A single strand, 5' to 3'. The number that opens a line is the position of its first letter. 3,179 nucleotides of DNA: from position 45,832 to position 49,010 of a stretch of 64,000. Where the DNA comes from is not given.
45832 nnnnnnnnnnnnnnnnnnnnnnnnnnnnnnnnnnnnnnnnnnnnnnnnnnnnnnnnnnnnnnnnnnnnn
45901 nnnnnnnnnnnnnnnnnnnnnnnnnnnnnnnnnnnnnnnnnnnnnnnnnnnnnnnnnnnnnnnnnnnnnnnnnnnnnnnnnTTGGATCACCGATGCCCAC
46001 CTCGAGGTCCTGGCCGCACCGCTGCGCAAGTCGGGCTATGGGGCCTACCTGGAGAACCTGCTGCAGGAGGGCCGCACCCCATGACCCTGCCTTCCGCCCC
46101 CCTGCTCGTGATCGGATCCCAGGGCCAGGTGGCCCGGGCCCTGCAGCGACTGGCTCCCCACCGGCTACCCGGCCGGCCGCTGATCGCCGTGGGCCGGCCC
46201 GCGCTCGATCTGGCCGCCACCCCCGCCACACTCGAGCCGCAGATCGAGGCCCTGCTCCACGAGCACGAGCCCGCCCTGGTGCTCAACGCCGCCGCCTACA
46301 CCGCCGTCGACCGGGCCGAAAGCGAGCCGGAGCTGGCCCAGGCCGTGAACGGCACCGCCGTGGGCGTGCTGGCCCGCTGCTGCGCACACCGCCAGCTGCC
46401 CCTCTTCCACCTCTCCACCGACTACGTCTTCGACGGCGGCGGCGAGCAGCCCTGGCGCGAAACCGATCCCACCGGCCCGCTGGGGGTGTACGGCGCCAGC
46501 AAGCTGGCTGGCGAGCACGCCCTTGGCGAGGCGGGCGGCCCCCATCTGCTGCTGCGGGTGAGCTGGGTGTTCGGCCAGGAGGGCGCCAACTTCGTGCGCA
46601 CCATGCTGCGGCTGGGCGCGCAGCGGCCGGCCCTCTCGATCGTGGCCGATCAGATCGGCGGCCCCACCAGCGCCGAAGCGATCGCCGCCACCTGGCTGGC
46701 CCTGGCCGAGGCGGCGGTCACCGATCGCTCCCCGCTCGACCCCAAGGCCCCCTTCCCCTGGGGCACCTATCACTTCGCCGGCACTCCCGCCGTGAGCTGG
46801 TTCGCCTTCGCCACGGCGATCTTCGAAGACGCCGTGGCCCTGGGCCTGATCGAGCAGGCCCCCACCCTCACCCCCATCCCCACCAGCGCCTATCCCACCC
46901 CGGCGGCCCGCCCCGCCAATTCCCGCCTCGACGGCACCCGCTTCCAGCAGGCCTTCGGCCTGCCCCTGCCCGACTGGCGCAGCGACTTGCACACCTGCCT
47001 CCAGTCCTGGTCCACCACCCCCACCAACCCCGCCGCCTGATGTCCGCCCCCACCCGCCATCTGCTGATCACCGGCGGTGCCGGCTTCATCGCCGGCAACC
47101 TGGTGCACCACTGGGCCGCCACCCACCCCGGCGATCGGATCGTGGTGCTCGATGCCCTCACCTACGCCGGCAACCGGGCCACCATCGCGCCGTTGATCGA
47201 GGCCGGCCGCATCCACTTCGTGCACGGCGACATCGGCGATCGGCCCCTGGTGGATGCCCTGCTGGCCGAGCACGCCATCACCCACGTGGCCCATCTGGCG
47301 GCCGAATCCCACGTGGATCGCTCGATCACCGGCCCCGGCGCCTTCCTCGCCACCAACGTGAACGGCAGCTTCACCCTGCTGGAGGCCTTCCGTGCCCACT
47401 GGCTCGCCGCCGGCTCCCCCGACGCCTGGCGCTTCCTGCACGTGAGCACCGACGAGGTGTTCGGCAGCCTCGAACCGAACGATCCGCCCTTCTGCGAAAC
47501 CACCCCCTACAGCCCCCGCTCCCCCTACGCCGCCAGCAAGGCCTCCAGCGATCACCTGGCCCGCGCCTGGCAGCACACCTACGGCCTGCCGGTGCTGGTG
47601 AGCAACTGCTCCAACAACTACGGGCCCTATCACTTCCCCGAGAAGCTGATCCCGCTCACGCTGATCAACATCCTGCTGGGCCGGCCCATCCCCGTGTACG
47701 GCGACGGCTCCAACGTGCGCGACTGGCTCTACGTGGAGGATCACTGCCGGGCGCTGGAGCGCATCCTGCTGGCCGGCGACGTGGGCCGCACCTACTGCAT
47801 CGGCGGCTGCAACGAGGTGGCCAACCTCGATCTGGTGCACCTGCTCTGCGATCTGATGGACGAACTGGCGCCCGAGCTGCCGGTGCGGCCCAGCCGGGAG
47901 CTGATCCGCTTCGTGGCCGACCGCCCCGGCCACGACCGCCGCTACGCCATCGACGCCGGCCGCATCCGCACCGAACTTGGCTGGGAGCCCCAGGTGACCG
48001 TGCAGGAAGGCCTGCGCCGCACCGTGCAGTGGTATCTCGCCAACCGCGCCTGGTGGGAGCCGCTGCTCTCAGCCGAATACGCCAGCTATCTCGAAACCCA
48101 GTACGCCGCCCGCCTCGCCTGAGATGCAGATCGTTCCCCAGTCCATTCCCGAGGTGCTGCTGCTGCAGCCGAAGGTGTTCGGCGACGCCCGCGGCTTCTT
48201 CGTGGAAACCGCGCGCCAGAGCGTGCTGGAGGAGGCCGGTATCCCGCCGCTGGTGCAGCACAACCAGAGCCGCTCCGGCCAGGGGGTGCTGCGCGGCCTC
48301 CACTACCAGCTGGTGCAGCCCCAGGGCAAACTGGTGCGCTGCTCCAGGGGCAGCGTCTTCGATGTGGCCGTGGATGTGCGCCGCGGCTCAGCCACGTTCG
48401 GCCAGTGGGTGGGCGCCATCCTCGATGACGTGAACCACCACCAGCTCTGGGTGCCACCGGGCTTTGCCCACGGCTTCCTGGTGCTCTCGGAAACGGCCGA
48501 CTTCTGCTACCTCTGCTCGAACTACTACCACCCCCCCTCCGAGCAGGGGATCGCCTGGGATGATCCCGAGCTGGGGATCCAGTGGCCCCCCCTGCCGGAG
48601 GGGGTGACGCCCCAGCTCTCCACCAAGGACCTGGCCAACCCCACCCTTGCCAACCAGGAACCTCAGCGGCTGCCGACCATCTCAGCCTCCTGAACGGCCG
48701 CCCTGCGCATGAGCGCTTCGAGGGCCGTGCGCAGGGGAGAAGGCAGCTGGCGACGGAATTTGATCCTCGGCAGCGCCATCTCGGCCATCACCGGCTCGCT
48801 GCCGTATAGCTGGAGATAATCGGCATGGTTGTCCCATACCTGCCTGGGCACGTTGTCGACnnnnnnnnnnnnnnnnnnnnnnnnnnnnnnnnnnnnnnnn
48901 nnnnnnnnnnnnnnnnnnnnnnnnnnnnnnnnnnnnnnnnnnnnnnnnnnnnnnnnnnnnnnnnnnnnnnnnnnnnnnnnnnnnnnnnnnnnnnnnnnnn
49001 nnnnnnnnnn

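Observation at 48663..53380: Array of four Hint_2 / bacterial-intein-like genes with exchangeable N-terminal cargo modules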

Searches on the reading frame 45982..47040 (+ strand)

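Call 25: search_protein_families(library=pfam, proteins=[window:45982-47040:+], max_evalue=0.001)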
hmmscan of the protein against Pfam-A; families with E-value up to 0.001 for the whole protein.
window:45982-47040:+ (352 aa): 3 families
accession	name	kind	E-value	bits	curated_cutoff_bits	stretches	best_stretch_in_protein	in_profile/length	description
PF04321.23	RmlD_sub_bind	-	9.3e-91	304.3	27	1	41-342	3-284/287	RmlD substrate binding domain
PF01370.27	Epimerase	-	4.2e-13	49.7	20.9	1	42-209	2-186/240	NAD dependent epimerase/dehydratase family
PF16363.11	GDP_Man_Dehyd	-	7.7e-10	39.2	27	1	87-180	66-163/332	GDP-mannose 4,6 dehydratase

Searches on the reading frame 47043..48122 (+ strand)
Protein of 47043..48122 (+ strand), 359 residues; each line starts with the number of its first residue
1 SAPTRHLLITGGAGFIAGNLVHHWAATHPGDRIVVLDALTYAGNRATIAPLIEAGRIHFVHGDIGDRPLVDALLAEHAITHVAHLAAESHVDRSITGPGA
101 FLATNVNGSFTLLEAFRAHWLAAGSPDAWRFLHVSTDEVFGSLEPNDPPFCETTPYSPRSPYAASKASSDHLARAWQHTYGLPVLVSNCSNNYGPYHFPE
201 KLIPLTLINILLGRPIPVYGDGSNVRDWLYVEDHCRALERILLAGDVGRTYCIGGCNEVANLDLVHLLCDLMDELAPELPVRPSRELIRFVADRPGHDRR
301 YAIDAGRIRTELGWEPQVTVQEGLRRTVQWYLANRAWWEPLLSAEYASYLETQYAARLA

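Call 25: search_protein_families(library=pfam, proteins=[window:47043-48122:+], max_evalue=0.001)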
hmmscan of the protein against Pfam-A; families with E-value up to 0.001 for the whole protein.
window:47043-48122:+ (359 aa): 6 families
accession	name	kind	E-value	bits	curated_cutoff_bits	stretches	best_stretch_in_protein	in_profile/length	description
PF16363.11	GDP_Man_Dehyd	-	8.7e-82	275.7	27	1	8-327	1-332/332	GDP-mannose 4,6 dehydratase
PF01370.27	Epimerase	-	3.6e-61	207.1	20.9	1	8-254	2-240/240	NAD dependent epimerase/dehydratase family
PF07993.18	NAD_binding_4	-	1.2e-07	31.6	20.1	1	9-190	1-205/258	Male sterility protein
PF04321.23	RmlD_sub_bind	-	4.4e-07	29.7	27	1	6-174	2-137/287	RmlD substrate binding domain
PF02719.21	Polysacc_synt_2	-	1.5e-06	28.1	20.2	1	7-118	1-117/293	Polysaccharide biosynthesis protein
PF01073.25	3Beta_HSD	-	2.1e-05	24.1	22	1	8-232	1-219/280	3-beta hydroxysteroid dehydrogenase/isomerase family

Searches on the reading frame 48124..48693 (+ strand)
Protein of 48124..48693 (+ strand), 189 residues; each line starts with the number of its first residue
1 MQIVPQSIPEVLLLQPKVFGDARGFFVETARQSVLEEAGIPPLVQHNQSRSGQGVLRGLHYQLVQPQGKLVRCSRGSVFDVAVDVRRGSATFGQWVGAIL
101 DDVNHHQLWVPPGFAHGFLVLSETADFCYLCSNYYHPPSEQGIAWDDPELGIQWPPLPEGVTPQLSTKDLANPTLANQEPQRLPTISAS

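Call 25: search_protein_families(library=pfam, proteins=[window:48124-48693:+], max_evalue=0.001)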
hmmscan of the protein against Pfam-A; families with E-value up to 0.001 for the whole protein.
window:48124-48693:+ (189 aa): 1 family
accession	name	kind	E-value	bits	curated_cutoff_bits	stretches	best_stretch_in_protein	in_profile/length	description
PF00908.23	dTDP_sugar_isom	-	2.4e-67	226.3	27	1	7-176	3-167/168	dTDP-4-dehydrorhamnose 3,5-epimerase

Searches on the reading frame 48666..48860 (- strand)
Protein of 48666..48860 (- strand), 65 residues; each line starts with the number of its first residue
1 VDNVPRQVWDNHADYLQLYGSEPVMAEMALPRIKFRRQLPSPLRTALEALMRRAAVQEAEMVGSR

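Call 76: search_protein_families(library=ncbifam, proteins=[window:48666-48860:-], max_evalue=0.001)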
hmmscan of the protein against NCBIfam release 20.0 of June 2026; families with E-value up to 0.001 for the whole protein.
window:48666-48860:- (65 aa): 0 families
